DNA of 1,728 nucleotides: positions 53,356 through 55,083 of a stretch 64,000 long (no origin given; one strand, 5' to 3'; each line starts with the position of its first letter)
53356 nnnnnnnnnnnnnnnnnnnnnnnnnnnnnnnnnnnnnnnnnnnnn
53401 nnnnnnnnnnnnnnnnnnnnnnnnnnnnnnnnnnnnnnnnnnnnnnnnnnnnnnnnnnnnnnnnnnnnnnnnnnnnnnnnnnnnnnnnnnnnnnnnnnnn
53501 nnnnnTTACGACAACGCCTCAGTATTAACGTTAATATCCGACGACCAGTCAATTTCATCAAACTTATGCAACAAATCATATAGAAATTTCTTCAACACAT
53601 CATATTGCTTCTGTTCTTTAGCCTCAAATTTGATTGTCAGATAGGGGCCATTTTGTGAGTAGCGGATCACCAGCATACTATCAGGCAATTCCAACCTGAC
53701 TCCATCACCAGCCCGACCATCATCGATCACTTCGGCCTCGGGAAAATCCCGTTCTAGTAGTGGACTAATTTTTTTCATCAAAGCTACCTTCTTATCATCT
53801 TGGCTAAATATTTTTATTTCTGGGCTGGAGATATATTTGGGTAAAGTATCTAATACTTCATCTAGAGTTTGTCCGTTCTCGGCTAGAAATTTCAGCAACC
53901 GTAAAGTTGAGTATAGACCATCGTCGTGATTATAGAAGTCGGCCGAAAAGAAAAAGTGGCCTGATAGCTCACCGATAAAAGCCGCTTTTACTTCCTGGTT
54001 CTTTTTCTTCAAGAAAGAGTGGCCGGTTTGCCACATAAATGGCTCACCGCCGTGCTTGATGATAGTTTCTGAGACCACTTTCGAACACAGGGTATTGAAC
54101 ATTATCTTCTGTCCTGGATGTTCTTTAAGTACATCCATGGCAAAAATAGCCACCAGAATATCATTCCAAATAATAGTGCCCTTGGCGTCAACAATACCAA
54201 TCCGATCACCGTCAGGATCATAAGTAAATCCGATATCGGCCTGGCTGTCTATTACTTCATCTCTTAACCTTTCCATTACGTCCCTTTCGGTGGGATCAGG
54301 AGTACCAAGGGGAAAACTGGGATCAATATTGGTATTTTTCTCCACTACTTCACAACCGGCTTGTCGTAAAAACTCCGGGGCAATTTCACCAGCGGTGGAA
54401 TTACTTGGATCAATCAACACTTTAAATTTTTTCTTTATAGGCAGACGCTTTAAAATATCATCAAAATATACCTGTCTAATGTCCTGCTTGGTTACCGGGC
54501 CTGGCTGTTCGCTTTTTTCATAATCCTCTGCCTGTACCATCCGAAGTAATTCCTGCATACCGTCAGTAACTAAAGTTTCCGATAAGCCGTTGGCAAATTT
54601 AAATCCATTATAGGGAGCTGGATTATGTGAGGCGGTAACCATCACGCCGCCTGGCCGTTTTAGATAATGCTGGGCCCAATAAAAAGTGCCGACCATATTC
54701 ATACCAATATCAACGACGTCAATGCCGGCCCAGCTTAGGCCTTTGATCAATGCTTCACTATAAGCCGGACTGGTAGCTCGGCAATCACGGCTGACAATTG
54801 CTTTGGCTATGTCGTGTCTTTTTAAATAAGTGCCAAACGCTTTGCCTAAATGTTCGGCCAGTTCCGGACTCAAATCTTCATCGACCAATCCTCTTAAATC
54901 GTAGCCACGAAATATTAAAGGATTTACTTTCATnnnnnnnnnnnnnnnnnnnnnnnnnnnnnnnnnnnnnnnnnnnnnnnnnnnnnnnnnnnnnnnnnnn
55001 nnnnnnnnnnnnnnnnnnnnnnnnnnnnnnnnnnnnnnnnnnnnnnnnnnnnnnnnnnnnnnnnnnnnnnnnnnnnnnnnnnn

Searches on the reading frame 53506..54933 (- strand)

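Call 46: search_protein_families(library=pfam, proteins=[window:53506-54933:-], max_evalue=0.0001)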
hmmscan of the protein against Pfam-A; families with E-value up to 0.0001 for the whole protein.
window:53506-54933:- (475 aa): 3 families
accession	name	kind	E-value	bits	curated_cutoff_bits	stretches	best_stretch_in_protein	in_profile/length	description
PF02878.22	PGM_PMM_I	-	7.4e-28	97.4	22.5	1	7-137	3-135/138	Phosphoglucomutase/phosphomannomutase, alpha/beta/alpha domain I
PF02879.22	PGM_PMM_II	-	1.4e-23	83.8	29.3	1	156-252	3-103/103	Phosphoglucomutase/phosphomannomutase, alpha/beta/alpha domain II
PF02880.22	PGM_PMM_III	-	1.3e-19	70.8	20.7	1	258-366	3-114/115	Phosphoglucomutase/phosphomannomutase, alpha/beta/alpha domain III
